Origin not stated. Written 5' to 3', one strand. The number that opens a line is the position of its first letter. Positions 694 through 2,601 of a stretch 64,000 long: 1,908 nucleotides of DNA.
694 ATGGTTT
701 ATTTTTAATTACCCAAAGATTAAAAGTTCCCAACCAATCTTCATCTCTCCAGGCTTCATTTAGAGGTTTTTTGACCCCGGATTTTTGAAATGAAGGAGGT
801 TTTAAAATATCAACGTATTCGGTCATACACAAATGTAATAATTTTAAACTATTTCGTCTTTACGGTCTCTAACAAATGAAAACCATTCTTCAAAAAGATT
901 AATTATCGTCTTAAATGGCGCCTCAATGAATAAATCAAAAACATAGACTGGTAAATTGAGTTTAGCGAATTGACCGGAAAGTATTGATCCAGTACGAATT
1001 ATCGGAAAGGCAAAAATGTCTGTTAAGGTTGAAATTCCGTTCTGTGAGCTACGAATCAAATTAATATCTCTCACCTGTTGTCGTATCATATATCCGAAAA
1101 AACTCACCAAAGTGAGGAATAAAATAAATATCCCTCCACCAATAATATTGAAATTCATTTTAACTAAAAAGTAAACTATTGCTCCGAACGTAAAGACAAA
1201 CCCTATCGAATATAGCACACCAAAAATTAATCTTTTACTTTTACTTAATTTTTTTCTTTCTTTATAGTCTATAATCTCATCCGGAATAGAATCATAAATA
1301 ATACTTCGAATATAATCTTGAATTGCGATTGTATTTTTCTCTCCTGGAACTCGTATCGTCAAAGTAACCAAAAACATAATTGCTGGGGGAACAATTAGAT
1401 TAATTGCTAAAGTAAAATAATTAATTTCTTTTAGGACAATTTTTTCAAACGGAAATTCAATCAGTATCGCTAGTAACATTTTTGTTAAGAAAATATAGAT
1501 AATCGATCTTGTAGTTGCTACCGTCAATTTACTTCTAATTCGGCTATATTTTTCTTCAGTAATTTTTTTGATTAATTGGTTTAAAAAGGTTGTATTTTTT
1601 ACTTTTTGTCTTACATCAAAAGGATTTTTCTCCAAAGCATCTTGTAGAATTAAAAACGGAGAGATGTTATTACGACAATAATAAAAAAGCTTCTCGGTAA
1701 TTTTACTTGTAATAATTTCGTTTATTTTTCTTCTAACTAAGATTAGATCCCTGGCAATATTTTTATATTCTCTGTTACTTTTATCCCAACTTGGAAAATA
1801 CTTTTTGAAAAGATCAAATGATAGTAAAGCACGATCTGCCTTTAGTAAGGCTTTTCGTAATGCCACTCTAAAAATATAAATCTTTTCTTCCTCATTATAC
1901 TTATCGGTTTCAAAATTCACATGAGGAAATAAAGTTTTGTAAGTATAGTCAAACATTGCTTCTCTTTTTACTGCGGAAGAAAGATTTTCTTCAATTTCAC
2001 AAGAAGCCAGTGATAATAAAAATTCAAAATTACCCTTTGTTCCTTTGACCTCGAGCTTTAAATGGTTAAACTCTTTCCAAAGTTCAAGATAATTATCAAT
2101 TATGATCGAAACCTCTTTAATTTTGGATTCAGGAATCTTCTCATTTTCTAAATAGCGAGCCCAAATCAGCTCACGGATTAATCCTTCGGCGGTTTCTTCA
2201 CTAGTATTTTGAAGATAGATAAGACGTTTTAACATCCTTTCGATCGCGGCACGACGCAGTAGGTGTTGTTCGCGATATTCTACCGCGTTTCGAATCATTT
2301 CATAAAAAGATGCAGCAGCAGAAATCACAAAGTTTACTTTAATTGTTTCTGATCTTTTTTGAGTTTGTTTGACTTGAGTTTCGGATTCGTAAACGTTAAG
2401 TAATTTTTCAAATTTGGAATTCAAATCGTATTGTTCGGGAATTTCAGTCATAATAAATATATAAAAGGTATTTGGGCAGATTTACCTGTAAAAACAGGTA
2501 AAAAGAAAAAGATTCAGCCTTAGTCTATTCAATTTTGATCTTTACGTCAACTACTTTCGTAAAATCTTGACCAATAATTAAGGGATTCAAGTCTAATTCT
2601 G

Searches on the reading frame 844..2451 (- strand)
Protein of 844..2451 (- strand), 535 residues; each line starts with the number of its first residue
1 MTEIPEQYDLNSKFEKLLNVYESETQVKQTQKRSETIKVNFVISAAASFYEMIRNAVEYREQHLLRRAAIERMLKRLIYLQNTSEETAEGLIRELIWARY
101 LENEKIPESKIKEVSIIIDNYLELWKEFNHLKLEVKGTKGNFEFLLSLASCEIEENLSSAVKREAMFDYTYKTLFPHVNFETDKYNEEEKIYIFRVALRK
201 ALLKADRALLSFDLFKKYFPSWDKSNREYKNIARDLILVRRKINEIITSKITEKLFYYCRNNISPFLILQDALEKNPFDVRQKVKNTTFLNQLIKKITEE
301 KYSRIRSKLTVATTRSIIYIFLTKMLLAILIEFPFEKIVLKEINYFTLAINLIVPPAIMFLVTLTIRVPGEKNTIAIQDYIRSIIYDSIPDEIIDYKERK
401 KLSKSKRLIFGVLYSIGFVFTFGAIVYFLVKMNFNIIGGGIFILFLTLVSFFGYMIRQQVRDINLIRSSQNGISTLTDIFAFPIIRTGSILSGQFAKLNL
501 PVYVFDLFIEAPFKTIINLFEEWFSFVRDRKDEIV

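Call 36: find_encoding_contigs(protein=window:844-2451:-, flank=10000, max_places=1)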
Protein window:844-2451:- (535 aa): 23 contigs read that carry it; 1 place shown.
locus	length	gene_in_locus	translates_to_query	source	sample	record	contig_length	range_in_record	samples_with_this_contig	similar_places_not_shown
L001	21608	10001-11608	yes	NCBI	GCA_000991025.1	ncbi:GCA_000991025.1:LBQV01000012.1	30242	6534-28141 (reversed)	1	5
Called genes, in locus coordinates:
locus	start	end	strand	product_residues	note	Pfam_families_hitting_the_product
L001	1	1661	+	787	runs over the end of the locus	PF01326:PPDK_N, PF00391:PEP-utilizers, PF02896:PEP-utilizers_C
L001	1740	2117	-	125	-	PF00072:Response_reg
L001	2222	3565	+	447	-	PF03952:Enolase_N, PF00113:Enolase_C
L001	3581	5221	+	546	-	PF01676:Metalloenzyme, PF06415:iPGM_N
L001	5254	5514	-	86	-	-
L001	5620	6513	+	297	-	PF00316:FBPase, PF18913:FBPase_C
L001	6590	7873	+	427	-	PF01116:F_bP_aldolase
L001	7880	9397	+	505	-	PF02629:CoA_binding, PF13380:CoA_binding_2, PF13607:Succ_CoA_lig, PF19045:Ligase_CoA_2 (weak)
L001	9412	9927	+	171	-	PF13549:ATP-grasp_5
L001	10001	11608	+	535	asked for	-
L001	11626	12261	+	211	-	-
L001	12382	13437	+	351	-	-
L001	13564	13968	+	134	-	-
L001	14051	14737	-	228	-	PF00590:TP_methylase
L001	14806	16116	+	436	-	PF04055:Radical_SAM, PF16199:Radical_SAM_C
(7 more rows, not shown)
